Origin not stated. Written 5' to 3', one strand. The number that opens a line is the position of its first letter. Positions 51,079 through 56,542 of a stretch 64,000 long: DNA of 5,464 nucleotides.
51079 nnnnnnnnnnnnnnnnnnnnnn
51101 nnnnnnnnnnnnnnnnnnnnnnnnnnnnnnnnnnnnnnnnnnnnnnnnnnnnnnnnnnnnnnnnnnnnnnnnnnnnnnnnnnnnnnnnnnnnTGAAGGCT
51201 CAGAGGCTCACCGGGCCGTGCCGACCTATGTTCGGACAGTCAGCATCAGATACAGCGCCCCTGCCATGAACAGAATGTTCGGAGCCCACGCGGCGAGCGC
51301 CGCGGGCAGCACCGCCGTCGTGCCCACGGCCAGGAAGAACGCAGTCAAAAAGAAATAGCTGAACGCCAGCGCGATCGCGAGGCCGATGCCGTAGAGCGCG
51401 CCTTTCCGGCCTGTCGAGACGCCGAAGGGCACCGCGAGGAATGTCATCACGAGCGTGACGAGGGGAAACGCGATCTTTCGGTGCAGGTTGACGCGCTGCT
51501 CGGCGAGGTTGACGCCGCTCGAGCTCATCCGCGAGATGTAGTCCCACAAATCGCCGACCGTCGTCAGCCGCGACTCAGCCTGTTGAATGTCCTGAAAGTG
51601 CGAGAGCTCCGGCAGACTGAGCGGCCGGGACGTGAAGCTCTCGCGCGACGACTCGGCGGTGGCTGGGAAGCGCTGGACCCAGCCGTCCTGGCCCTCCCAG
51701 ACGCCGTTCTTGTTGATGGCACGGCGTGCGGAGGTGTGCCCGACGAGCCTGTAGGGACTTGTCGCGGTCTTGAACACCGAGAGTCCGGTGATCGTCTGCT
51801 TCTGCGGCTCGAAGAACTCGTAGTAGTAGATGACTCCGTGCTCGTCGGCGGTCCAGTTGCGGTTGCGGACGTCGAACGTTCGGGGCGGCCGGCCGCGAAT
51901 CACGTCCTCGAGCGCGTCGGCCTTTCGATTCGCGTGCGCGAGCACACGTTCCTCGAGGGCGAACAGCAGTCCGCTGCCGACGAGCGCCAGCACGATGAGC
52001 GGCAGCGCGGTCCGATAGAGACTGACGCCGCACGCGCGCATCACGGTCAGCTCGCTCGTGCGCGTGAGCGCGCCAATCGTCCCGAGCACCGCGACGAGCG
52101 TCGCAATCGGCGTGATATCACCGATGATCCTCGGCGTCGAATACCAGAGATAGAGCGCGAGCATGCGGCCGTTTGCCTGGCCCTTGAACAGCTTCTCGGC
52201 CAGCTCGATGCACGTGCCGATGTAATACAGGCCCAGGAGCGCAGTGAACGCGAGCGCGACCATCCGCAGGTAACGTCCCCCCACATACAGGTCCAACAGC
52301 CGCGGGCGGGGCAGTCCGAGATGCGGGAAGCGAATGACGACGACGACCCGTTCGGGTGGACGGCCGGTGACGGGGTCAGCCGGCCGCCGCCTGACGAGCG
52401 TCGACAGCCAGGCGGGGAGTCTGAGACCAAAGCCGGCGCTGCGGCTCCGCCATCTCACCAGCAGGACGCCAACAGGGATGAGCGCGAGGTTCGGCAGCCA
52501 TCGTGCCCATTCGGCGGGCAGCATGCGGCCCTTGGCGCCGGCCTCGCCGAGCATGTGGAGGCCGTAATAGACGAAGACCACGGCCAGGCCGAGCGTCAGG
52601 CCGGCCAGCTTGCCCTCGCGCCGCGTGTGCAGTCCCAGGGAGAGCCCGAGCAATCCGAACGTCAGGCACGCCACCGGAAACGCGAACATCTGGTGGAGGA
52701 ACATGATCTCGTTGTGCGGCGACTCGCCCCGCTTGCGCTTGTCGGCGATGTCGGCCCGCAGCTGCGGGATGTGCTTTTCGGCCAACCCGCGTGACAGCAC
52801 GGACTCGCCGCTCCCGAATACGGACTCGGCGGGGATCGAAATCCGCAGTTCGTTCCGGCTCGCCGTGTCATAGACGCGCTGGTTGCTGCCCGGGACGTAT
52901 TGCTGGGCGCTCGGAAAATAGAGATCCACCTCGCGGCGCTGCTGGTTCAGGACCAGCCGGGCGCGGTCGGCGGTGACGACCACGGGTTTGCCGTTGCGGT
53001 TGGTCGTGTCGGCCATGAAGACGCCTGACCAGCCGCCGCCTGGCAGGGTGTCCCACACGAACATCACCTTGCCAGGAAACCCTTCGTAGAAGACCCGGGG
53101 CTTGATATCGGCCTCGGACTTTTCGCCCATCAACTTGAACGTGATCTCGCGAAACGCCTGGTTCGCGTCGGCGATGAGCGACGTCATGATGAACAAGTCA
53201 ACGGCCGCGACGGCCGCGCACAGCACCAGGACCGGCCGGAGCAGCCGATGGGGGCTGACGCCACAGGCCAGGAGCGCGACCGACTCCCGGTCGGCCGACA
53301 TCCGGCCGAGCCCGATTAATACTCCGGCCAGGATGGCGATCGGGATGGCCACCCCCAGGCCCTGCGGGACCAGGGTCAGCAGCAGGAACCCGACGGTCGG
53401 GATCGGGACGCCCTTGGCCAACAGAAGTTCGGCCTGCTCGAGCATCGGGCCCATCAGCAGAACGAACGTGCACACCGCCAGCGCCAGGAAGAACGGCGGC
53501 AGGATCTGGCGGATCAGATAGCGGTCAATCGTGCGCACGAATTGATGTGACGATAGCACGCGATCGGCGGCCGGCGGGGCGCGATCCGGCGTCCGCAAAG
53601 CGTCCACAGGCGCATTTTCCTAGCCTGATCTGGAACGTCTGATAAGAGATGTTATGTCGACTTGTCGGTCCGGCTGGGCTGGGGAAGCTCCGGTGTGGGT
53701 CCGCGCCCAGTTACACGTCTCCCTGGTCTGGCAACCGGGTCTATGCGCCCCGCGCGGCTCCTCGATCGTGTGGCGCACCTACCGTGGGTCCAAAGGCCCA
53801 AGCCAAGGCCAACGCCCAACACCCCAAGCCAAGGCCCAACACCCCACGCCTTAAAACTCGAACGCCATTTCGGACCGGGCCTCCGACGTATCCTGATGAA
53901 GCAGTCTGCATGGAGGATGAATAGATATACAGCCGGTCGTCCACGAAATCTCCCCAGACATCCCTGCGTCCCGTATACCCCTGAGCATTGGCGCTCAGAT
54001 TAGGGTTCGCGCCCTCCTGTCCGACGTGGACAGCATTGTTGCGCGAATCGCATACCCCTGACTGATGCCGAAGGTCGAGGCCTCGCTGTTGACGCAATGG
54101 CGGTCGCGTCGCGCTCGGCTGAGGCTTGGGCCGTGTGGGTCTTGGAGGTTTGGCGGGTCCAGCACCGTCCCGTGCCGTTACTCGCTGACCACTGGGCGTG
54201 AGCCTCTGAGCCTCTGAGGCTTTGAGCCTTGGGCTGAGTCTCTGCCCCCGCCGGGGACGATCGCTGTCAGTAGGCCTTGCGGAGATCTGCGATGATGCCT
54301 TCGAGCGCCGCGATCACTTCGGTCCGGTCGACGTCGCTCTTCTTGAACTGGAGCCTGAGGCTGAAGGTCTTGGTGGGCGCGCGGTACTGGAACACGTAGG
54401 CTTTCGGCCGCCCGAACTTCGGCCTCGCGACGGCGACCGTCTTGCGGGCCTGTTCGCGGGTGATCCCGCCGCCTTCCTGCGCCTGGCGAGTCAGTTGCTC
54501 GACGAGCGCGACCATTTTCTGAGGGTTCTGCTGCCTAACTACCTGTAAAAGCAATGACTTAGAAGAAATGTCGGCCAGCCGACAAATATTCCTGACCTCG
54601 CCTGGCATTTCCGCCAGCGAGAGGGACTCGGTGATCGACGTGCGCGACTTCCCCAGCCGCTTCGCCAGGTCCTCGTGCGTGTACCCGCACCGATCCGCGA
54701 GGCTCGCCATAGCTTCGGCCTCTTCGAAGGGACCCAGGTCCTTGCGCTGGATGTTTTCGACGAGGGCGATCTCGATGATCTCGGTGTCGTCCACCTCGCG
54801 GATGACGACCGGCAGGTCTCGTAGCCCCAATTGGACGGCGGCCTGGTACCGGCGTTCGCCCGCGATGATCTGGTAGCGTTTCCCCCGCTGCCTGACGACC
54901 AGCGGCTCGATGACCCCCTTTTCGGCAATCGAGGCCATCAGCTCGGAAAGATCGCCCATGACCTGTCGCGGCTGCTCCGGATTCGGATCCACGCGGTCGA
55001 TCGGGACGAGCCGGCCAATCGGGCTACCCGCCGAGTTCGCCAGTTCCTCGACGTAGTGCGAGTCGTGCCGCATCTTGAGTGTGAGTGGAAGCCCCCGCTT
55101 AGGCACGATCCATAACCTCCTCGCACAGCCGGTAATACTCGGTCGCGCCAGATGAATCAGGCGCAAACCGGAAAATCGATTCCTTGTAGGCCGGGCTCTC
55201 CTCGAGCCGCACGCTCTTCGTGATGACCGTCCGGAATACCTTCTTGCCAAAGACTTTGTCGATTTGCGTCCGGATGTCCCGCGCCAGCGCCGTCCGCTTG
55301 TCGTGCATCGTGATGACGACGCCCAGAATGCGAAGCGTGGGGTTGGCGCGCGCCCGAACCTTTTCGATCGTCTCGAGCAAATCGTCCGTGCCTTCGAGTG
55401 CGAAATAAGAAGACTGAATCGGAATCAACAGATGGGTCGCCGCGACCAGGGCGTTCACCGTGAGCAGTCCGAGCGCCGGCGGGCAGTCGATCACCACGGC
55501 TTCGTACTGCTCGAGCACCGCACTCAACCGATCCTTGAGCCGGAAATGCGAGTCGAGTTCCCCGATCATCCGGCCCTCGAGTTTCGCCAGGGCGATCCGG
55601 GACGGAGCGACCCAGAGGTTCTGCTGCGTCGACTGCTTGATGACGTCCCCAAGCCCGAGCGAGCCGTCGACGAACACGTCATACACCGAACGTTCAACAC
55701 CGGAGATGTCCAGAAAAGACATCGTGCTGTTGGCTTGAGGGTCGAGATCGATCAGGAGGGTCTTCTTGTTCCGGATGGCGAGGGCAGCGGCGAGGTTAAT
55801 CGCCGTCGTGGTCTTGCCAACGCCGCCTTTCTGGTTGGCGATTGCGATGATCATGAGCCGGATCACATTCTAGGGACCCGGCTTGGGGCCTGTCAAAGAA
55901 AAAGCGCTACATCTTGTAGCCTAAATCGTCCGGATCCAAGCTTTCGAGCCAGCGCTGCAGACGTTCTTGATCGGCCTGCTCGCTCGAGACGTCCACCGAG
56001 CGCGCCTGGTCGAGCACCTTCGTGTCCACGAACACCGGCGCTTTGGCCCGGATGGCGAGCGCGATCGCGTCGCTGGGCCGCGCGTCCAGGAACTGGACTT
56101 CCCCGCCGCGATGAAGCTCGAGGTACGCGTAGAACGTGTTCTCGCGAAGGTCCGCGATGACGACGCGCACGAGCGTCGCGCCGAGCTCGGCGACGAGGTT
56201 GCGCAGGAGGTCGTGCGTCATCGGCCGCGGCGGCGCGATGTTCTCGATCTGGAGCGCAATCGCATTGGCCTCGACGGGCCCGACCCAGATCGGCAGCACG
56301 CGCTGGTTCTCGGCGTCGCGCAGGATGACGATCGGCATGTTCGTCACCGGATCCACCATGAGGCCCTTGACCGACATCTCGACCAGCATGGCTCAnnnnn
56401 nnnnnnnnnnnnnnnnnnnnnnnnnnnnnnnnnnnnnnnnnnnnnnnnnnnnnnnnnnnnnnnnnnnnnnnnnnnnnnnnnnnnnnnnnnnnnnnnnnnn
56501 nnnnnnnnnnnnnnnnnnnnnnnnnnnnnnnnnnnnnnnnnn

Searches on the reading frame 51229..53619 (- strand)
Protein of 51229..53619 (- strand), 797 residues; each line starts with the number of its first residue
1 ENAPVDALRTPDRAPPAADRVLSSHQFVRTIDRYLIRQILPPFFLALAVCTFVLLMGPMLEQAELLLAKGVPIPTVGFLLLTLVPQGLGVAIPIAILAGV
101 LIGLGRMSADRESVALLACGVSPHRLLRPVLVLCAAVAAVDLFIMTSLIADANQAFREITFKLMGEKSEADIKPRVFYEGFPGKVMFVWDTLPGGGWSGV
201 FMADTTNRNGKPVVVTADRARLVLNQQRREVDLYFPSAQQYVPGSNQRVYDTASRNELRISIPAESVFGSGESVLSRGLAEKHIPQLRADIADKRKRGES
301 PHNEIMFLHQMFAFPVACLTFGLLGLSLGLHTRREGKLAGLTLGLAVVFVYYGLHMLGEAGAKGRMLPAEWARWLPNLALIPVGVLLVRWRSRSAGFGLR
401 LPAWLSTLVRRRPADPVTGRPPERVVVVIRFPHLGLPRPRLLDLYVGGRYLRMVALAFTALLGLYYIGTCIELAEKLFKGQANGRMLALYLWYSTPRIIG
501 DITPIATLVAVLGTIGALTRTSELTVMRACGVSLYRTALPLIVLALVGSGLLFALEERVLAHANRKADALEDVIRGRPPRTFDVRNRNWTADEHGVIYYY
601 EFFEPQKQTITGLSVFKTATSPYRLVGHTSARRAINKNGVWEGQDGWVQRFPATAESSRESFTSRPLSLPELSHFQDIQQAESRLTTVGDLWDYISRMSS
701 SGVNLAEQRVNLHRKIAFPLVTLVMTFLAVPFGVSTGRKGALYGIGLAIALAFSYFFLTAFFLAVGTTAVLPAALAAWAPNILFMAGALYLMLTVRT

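Call 78: search_protein_families(library=pfam, proteins=[window:51229-53619:-], max_evalue=0.001)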
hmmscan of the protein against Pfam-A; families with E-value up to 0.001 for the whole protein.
window:51229-53619:- (797 aa): 1 family
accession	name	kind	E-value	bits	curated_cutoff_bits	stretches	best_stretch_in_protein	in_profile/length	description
PF03739.19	LptF_LptG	-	1.9e-141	471.6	27.9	2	33-388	1-351/353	Lipopolysaccharide export system permease LptF/LptG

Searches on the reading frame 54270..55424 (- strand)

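Call 75: search_protein_families(library=pfam, proteins=[window:54270-55424:-], max_evalue=0.01)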
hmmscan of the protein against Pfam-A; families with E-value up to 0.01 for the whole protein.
window:54270-55424:- (385 aa): 3 families
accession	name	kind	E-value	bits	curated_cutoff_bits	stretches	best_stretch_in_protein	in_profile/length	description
PF02195.25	ParB_N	-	8.8e-29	99.9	26.3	1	140-226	6-95/95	ParB N-terminal domain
PF17762.8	HTH_ParB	-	3.7e-14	53.1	22.6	1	228-310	1-82/102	ParB HTH domain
PF08535.16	KorB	-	2.2e-05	24.8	22.3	1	247-330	3-83/89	KorB domain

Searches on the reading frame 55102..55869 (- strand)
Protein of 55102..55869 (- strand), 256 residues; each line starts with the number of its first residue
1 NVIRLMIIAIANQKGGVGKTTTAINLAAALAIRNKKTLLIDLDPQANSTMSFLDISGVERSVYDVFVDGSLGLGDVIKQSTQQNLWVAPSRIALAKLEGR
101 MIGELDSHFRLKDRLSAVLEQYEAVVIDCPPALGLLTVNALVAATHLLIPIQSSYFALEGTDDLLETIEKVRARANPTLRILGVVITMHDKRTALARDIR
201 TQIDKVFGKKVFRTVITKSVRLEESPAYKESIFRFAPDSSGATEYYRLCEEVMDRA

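Call 78: search_protein_families(library=pfam, proteins=[window:55102-55869:-], max_evalue=0.001)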
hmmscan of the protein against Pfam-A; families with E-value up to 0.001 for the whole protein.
window:55102-55869:- (256 aa): 7 families
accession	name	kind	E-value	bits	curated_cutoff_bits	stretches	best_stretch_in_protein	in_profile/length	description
PF13614.12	AAA_31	-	2.8e-56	190.7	27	1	7-181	3-177/177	AAA domain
PF01656.29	CbiA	-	1.7e-28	99.5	25.4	1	8-231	1-124/125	CobQ/CobB/MinD/ParA nucleotide binding domain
PF00142.24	Fer4_NifH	-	5.6e-11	42.9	25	1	13-66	7-59/271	4Fe-4S iron sulfur cluster binding proteins, NifH/frxC family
PF09140.17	MipZ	-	1.6e-10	41.2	20.7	1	7-54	2-49/262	ATPase MipZ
PF10609.15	ParA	-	2.2e-09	37.6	27.1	1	7-57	5-55/246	NUBPL iron-transfer P-loop NTPase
PF06564.18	CBP_BcsQ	-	1e-07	32.2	21.3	1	7-248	3-229/234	Cellulose biosynthesis protein BcsQ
PF02374.21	ArsA_ATPase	-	3.5e-07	30.2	24.3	1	13-52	8-47/305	Anion-transporting ATPase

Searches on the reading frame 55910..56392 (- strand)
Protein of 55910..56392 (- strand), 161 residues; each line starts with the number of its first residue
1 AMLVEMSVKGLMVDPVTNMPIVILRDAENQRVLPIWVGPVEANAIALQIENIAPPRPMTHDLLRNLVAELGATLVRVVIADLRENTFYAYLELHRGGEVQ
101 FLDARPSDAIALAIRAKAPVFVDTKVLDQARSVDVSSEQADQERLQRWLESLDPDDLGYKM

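Call 78: search_protein_families(library=pfam, proteins=[window:55910-56392:-], max_evalue=0.001)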
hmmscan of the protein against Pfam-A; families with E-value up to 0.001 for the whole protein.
window:55910-56392:- (161 aa): 1 family
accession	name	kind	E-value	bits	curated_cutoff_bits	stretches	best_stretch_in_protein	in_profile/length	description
PF02577.19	BFN_dom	-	2.4e-41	140.5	27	1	22-131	1-108/112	Bifunctional nuclease domain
